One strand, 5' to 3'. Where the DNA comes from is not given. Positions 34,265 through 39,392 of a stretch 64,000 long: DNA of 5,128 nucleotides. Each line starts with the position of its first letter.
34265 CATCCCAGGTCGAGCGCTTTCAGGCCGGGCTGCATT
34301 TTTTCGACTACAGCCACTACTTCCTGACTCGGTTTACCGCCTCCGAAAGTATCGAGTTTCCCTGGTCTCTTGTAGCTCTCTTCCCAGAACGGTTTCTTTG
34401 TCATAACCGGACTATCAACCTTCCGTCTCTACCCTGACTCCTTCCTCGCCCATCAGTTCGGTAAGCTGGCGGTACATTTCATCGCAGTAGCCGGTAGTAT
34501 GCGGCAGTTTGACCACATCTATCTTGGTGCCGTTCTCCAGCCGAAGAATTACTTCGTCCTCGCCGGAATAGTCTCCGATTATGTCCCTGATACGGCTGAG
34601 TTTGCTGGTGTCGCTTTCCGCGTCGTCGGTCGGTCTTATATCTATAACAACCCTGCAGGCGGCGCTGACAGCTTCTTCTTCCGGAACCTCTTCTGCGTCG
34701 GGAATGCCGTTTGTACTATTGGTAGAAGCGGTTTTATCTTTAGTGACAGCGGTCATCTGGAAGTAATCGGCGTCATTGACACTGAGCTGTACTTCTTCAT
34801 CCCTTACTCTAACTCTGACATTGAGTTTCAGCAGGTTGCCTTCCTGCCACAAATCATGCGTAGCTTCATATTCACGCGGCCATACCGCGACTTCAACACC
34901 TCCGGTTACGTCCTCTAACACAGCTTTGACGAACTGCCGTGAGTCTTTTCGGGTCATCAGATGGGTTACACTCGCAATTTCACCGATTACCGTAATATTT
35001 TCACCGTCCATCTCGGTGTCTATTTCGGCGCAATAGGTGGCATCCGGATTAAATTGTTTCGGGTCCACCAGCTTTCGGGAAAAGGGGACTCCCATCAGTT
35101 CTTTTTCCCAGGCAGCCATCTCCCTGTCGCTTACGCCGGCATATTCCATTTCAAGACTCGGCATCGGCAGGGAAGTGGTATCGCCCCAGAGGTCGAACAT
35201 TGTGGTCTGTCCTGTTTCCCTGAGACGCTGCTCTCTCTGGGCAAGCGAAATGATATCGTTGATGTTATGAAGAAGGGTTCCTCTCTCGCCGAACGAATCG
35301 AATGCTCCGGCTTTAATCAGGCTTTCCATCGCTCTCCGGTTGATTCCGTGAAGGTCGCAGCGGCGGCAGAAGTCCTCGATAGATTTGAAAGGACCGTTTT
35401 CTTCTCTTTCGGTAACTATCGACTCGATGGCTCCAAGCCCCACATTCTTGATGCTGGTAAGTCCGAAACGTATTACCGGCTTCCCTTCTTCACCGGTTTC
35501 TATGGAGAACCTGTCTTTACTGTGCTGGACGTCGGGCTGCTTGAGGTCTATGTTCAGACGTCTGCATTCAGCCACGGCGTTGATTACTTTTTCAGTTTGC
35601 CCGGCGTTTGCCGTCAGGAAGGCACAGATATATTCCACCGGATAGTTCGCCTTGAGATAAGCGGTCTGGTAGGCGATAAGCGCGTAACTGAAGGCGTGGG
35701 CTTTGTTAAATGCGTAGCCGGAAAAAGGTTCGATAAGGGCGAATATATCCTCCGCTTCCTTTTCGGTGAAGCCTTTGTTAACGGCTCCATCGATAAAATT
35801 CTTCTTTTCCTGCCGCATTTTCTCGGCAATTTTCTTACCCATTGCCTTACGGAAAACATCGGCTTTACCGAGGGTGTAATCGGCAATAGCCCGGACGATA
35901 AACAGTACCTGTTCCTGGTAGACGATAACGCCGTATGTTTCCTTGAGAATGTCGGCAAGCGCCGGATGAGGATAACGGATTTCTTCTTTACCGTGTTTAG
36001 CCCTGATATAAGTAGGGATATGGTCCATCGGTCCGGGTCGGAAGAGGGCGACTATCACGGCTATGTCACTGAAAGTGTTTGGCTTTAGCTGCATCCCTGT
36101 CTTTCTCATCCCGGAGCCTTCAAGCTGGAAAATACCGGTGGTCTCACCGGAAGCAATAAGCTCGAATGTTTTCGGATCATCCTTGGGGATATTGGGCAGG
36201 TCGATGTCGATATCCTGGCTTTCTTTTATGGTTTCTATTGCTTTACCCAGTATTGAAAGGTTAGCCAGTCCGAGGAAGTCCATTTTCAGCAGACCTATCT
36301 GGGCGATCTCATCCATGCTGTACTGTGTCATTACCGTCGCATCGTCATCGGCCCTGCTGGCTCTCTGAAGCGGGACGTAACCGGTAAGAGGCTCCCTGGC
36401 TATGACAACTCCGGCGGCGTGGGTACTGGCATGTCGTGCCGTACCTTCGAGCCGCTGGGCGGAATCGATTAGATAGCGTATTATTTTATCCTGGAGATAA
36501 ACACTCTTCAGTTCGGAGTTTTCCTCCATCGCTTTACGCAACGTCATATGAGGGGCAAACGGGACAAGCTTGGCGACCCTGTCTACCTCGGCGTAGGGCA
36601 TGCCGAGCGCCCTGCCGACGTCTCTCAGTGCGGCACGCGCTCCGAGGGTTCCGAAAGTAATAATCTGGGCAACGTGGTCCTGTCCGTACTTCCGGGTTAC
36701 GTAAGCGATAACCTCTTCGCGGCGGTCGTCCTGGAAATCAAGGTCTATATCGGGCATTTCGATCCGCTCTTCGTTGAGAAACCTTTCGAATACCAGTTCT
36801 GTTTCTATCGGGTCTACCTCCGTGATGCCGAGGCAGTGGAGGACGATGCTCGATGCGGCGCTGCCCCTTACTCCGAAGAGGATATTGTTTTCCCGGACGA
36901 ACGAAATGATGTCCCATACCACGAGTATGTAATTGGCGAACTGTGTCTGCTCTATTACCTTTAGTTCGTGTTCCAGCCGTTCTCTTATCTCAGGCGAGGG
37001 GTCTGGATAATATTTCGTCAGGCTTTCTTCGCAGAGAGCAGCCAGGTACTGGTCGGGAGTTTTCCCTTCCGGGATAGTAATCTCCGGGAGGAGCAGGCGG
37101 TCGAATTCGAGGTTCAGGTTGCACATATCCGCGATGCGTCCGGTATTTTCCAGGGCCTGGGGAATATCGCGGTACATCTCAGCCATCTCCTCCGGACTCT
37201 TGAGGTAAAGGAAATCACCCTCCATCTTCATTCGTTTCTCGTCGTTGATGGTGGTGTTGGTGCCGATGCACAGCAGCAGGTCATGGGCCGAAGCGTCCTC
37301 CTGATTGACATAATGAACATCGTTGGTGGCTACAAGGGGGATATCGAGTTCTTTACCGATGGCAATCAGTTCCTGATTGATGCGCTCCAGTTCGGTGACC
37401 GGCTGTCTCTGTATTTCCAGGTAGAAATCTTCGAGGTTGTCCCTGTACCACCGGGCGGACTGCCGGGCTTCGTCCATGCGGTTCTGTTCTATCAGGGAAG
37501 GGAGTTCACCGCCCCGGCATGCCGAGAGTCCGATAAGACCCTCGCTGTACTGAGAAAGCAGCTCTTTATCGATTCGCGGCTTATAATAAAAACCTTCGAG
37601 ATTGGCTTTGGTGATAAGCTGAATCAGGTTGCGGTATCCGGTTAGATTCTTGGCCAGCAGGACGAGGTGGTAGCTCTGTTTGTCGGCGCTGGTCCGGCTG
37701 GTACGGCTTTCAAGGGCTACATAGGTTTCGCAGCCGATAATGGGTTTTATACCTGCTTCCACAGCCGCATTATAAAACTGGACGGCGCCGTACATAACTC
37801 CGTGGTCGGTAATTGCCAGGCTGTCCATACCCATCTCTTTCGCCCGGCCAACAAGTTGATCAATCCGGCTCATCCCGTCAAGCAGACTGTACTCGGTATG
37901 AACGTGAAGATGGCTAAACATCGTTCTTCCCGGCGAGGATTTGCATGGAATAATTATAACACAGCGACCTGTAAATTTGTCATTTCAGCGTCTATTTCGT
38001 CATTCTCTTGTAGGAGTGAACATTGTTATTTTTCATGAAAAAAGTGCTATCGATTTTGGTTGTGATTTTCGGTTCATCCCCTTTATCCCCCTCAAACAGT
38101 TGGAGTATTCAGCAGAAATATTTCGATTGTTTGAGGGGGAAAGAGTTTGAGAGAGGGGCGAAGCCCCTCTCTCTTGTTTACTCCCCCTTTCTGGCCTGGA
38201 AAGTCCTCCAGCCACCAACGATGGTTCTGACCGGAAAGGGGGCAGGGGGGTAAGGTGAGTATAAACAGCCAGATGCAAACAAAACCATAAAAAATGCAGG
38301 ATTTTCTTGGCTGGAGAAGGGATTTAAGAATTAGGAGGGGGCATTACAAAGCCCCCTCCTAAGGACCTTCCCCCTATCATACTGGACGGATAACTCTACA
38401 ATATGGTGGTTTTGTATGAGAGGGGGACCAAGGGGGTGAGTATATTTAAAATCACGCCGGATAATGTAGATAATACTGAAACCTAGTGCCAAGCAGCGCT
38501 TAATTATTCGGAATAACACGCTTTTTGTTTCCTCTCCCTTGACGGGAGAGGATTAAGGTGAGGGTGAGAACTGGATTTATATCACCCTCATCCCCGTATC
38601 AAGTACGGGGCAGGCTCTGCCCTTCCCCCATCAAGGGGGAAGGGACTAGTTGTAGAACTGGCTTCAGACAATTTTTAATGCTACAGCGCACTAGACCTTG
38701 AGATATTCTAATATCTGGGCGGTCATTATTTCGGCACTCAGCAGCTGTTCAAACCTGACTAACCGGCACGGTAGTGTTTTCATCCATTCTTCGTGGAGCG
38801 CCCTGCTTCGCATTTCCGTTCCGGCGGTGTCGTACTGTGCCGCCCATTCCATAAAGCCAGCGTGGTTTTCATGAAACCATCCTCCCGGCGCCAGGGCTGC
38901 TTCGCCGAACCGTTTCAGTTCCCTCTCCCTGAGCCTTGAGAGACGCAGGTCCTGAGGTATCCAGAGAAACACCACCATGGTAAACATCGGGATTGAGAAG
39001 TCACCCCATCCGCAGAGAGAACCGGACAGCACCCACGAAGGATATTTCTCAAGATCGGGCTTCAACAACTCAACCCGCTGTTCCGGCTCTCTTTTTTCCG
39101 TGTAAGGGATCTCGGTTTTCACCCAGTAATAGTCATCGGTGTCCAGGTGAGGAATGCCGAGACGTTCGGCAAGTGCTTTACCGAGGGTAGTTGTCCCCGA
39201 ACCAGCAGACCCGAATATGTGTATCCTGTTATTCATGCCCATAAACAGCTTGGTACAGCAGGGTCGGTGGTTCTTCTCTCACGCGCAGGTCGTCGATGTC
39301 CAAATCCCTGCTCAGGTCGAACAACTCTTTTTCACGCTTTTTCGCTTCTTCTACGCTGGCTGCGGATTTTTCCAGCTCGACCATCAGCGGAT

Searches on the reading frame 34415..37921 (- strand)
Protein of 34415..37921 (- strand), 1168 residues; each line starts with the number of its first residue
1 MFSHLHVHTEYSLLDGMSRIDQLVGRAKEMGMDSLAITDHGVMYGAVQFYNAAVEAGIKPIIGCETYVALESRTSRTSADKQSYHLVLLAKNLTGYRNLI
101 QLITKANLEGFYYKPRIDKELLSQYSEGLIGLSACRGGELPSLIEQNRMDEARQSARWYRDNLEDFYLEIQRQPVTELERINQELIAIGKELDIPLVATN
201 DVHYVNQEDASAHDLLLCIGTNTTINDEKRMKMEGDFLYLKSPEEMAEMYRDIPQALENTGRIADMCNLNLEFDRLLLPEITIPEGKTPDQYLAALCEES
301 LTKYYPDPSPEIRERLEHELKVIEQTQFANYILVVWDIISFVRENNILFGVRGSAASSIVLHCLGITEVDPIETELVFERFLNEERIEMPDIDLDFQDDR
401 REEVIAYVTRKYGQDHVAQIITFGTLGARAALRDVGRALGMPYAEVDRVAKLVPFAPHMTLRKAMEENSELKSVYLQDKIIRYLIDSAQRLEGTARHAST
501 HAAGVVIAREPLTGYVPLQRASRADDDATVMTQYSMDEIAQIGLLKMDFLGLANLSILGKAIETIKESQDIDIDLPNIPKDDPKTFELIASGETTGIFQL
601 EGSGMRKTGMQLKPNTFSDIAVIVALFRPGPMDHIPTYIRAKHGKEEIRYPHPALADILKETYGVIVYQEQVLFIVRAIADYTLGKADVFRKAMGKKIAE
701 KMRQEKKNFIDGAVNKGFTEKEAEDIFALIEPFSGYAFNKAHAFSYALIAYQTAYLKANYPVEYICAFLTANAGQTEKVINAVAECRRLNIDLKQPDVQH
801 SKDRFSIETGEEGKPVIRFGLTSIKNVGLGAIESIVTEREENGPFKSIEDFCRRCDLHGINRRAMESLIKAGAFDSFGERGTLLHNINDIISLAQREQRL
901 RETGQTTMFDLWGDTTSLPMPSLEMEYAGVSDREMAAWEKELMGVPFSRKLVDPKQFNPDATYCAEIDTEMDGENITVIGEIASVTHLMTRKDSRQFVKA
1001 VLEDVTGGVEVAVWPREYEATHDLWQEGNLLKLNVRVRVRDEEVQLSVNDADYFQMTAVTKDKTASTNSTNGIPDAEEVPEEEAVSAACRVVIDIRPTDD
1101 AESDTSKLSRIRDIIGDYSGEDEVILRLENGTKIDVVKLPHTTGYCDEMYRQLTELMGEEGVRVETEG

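Call 13: search_protein_families(library=pfam, proteins=[window:34415-37921:-], max_evalue=0.01)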
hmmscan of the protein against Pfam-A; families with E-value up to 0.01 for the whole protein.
window:34415-37921:- (1168 aa): 5 families
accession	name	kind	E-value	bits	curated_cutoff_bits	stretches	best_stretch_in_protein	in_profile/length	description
PF07733.18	DNA_pol3_alpha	-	8.2e-99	330.9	23.9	1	291-551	1-260/260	Bacterial DNA polymerase III alpha NTPase domain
PF17657.6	DNA_pol3_finger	-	1.3e-61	207.2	22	1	554-717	1-166/166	Bacterial DNA polymerase III alpha subunit finger domain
PF02811.25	PHP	-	8.2e-59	199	26.4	1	4-172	1-163/164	PHP domain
PF14579.12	HHH_6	-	4.4e-30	104.2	25.6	1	791-879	2-85/90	Helix-hairpin-helix motif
PF01336.31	tRNA_anti-codon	-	1.3e-07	31.9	27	1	976-1050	1-71/75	OB-fold nucleic acid binding domain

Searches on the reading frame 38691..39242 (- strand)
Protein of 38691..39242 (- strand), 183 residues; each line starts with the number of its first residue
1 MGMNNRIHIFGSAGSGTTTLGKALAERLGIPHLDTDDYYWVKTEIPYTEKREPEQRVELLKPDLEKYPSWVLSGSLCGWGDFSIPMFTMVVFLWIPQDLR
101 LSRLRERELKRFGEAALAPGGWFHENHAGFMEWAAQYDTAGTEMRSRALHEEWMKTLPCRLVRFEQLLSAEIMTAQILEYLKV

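Call 13: search_protein_families(library=pfam, proteins=[window:38691-39242:-], max_evalue=0.01)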
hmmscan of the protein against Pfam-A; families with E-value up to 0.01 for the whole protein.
window:38691-39242:- (183 aa): 5 families
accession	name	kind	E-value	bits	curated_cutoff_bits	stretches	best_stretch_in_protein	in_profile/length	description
PF13238.12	AAA_18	-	4.5e-07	30.8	29.4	1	7-108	1-112/128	AAA domain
PF13189.12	Cytidylate_kin2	-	7.2e-05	23.5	28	1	7-36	2-31/176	Cytidylate kinase-like family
PF01202.28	SKI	-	0.00074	20.1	22.1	1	14-40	2-28/159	Shikimate kinase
PF02224.24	Cytidylate_kin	-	0.0045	17.2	26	1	7-45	1-39/211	Cytidylate kinase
PF13521.12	AAA_28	-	0.0081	16.8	27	0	6-33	1-28/164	AAA domain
